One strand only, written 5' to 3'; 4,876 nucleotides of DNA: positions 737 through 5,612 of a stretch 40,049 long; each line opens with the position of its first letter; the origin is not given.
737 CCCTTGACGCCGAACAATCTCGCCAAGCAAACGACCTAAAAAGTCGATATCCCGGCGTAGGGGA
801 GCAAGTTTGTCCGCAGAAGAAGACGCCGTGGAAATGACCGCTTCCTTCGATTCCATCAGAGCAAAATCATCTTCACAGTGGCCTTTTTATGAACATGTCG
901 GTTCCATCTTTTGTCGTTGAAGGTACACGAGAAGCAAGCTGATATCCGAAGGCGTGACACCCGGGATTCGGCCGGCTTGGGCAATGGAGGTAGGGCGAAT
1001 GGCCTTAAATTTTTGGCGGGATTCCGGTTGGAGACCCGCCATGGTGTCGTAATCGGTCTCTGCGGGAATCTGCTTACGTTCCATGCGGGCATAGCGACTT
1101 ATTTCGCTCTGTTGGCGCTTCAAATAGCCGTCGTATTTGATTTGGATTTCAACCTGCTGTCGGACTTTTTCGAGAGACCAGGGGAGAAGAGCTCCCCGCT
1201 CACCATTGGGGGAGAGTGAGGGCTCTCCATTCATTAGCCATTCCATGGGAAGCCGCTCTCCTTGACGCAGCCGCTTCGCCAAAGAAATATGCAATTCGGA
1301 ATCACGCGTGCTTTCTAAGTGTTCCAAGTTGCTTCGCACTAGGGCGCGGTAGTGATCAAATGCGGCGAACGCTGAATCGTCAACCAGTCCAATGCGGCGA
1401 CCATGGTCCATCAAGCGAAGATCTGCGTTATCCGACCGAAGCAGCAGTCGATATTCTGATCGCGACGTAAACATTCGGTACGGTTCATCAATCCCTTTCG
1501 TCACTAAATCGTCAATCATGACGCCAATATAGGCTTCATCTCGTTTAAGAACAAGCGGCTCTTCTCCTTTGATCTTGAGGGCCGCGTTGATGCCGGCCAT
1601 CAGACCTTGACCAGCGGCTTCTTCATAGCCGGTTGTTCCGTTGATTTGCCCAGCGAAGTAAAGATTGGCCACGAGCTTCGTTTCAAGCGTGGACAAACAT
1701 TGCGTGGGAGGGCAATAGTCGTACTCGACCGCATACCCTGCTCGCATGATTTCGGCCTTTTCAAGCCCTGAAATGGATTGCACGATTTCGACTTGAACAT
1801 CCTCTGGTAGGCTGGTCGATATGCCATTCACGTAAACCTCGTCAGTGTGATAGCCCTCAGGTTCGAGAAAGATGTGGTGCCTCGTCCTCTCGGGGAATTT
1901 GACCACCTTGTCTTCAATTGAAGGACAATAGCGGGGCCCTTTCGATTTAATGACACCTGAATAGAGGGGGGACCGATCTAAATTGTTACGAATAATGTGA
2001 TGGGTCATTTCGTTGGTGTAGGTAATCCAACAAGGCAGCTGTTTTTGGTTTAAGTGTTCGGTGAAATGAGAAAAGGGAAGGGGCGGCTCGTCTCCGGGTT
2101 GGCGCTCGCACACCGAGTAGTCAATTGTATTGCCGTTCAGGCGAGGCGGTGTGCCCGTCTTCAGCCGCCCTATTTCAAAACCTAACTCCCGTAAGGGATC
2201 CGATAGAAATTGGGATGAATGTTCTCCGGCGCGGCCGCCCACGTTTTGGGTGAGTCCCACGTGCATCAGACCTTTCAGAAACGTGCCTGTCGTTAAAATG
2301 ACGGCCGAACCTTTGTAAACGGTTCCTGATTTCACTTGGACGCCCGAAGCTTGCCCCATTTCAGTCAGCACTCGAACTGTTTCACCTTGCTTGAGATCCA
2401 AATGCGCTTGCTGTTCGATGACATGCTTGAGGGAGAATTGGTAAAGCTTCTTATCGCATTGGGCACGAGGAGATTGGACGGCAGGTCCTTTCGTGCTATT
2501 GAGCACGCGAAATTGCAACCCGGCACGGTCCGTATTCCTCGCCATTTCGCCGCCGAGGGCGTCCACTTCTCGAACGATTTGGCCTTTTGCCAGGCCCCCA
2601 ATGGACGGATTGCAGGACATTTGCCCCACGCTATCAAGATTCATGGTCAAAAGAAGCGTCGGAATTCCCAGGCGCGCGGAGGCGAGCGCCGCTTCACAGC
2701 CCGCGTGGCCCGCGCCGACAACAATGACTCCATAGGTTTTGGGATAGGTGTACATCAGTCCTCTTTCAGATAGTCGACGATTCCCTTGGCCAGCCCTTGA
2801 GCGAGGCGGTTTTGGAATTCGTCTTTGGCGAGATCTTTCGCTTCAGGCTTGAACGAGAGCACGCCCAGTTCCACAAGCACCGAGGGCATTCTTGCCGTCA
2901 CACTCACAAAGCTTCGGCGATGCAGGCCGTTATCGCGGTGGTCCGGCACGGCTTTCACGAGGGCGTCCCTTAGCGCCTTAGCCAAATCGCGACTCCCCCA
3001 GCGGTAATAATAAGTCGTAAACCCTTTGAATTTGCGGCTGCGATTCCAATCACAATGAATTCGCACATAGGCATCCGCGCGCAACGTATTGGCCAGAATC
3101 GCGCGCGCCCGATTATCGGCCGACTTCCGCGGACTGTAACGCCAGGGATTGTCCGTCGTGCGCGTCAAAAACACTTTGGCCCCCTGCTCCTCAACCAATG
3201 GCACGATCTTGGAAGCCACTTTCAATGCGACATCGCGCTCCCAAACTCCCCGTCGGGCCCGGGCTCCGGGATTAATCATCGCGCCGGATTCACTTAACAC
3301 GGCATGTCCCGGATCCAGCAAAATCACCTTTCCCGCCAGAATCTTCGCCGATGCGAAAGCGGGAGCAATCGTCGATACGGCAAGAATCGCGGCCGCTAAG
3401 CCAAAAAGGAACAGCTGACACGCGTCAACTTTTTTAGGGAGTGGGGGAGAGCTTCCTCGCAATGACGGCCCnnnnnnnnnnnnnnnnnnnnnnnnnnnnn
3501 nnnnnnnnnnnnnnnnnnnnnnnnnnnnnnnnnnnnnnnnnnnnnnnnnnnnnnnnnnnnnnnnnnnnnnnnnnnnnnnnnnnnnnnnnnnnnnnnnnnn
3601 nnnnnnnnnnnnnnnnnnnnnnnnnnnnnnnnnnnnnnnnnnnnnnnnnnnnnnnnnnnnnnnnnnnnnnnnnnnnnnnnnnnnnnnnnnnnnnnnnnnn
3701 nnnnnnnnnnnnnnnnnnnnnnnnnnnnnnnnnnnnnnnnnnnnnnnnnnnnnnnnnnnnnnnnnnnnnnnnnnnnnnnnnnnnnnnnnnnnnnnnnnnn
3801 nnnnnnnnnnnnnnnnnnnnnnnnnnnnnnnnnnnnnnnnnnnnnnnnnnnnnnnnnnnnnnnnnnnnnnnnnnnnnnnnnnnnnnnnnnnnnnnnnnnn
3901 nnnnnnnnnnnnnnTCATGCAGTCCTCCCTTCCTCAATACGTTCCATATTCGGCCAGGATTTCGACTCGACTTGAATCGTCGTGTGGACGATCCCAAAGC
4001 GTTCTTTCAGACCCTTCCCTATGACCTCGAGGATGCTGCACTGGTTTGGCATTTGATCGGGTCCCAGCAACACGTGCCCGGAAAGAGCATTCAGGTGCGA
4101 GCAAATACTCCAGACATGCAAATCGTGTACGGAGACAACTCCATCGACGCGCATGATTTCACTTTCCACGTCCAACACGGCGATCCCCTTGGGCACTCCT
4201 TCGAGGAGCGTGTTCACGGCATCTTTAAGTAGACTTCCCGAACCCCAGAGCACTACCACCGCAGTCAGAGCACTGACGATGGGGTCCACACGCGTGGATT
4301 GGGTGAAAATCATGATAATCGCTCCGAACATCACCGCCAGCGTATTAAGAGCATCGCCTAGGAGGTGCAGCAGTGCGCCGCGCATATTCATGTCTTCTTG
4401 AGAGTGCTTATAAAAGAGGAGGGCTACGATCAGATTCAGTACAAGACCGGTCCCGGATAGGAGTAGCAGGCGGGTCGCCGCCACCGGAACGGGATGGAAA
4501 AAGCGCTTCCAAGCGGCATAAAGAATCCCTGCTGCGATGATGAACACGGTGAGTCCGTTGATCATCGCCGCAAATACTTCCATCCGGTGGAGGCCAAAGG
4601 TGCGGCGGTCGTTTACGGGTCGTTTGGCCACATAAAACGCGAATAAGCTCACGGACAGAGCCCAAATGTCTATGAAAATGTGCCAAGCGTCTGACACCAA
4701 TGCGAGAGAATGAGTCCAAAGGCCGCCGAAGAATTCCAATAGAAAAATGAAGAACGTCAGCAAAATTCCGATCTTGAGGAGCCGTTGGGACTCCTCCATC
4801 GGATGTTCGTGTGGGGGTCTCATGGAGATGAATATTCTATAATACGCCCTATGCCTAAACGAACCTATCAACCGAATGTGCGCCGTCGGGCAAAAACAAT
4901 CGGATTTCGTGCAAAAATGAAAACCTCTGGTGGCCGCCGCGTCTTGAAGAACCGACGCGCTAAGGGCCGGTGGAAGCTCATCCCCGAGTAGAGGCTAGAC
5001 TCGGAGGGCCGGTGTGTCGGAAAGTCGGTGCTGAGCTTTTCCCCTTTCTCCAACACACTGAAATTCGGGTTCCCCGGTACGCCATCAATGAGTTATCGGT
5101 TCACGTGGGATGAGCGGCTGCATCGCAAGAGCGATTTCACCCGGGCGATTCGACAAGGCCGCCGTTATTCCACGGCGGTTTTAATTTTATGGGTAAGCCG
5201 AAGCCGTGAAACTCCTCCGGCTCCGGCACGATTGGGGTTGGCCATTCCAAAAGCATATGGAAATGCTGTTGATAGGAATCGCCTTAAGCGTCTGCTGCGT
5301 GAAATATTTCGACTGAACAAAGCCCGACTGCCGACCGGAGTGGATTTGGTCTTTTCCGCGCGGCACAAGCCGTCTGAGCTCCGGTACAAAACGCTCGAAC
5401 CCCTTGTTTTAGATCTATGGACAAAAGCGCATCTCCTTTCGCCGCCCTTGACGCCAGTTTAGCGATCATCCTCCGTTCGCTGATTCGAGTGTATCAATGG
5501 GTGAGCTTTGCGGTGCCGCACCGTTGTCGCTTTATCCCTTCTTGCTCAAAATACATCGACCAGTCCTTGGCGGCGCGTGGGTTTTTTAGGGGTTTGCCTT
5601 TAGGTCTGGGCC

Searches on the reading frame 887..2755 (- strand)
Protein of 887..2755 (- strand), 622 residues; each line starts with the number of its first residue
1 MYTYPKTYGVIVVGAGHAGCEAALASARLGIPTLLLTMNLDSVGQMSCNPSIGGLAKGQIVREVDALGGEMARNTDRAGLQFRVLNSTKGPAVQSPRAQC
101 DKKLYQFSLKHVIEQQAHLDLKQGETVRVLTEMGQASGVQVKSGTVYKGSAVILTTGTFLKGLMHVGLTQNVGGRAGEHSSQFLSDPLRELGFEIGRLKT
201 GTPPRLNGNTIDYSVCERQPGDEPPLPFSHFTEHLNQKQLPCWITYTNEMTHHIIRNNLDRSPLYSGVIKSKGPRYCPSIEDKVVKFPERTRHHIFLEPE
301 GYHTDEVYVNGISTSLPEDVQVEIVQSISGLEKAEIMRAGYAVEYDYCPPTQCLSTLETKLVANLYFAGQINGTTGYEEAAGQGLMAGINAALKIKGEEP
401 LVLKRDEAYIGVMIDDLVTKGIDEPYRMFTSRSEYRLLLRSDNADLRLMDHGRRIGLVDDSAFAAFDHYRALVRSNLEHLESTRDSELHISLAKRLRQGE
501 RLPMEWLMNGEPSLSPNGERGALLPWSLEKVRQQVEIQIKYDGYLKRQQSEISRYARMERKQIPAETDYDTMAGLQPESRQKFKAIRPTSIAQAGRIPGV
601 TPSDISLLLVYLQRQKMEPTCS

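Call 8: search_protein_families(library=pfam, proteins=[window:887-2755:-], max_evalue=0.001)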
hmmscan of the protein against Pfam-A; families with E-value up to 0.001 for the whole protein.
window:887-2755:- (622 aa): 4 families
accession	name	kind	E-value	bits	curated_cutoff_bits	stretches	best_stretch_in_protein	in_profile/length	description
PF01134.28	GIDA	-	1.6e-167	557.9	22.1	1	10-399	2-391/391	Glucose inhibited division protein A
PF13932.14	SAM_GIDA_C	-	9.7e-22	77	27.1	1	554-609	2-57/57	tRNA modifying enzyme MnmG/GidA C-terminal helical bundle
PF21680.2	GIDA_C_1st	-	2.8e-06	28.4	24.7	1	481-549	37-96/96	tRNA modifying enzyme MnmG/GidA C-terminal helical domain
PF12831.13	FAD_oxidored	-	4.9e-05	23.2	27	1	10-153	2-141/416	FAD dependent oxidoreductase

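Call 40: find_homologous_proteins(query=window:887-2755:-, max_evalue=1e-100)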
Query window:887-2755:- (622 aa): 8000 proteins with E <= 1e-100 among 8000 candidates; the best 120 are listed.
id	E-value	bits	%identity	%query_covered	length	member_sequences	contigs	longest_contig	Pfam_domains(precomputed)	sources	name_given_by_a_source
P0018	0.0e+0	1419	100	100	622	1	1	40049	PF21680.3,PF01134.29,PF13932.16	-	-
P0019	0.0e+0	1179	83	99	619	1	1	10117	PF07992.21,PF21680.3,PF01134.29,PF13932.16,PF12831.14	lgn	-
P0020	0.0e+0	1145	80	99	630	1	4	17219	PF07992.21,PF01134.29,PF13932.16,PF12831.14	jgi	jgi:tRNA uridine 5-carboxymethylaminomethyl modification enzyme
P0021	0.0e+0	1142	80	99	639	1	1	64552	PF07992.21,PF01134.29,PF13932.16,PF12831.14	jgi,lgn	-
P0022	0.0e+0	1140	79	99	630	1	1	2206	PF21680.3,PF01134.29,PF13932.16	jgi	jgi:tRNA uridine 5-carboxymethylaminomethyl modification enzyme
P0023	0.0e+0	1139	79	99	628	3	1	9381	PF07992.21,PF01134.29,PF13932.16,PF12831.14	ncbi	-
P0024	0.0e+0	1131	79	99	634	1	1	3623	PF21680.3,PF01134.29,PF13932.16,PF12831.14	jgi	jgi:tRNA uridine 5-carboxymethylaminomethyl modification enzyme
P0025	0.0e+0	1127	79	99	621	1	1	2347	PF21680.3,PF01134.29,PF13932.16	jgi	jgi:tRNA uridine 5-carboxymethylaminomethyl modification enzyme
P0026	0.0e+0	1125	80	99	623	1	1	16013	PF01134.29,PF13932.16,PF12831.14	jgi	jgi:tRNA uridine 5-carboxymethylaminomethyl modification enzyme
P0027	0.0e+0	1123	78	99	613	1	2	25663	PF01134.29,PF13932.16,PF12831.14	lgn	-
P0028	0.0e+0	1121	78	99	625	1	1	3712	PF07992.21,PF01134.29,PF13932.16,PF12831.14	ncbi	-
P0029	0.0e+0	1120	79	99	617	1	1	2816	PF21680.3,PF01134.29,PF13932.16,PF12831.14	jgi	-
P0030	0.0e+0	1119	80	99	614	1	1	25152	PF01134.29,PF13932.16,PF12831.14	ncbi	-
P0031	0.0e+0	1119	80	99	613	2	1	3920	PF01134.29,PF13932.16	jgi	jgi:tRNA uridine 5-carboxymethylaminomethyl modification enzyme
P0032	0.0e+0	1118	78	99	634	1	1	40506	PF07992.21,PF01134.29,PF13932.16,PF12831.14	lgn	-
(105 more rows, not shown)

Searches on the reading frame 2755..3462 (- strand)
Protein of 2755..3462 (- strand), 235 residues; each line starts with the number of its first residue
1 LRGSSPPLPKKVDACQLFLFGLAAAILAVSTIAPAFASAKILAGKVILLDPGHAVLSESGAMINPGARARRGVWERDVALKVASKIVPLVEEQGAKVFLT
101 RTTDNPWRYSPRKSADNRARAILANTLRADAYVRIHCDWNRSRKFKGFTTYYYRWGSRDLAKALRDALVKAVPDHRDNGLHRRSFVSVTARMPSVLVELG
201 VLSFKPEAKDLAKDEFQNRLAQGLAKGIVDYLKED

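Call 8: search_protein_families(library=pfam, proteins=[window:2755-3462:-], max_evalue=0.001)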
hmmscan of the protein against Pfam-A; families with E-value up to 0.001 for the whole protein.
window:2755-3462:- (235 aa): 1 family
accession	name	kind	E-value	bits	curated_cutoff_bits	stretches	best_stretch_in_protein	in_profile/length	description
PF01520.23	Amidase_3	-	4e-34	118.6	27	1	47-228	1-172/174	N-acetylmuramoyl-L-alanine amidase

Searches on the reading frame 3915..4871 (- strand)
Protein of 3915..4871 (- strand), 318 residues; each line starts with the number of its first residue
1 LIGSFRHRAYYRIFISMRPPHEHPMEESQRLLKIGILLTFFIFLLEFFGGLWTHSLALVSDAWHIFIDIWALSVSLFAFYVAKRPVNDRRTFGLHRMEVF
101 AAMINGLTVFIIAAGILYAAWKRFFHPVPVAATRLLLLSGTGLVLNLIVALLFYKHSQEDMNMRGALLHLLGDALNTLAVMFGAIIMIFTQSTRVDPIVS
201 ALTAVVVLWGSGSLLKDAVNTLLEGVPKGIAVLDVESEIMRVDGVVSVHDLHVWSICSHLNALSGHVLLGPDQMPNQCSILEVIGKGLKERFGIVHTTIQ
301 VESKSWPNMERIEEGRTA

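Call 8: search_protein_families(library=pfam, proteins=[window:3915-4871:-], max_evalue=0.001)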
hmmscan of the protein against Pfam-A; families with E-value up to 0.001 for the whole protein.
window:3915-4871:- (318 aa): 2 families
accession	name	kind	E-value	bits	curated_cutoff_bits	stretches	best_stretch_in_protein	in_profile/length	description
PF01545.26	Cation_efflux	-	8.9e-40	137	26.6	1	33-223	2-198/198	Cation efflux family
PF16916.11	ZT_dimer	-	7.5e-10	39.1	26.7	1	229-303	3-77/78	Dimerisation domain of Zinc Transporter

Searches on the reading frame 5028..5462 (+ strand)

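Call 8: search_protein_families(library=pfam, proteins=[window:5028-5462:+], max_evalue=0.001)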
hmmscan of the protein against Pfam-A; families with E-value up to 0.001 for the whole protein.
window:5028-5462:+ (144 aa): 1 family
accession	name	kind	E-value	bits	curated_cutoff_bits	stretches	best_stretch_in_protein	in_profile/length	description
PF00825.24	Ribonuclease_P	-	7.8e-27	93.9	22.3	1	28-134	4-108/109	Ribonuclease P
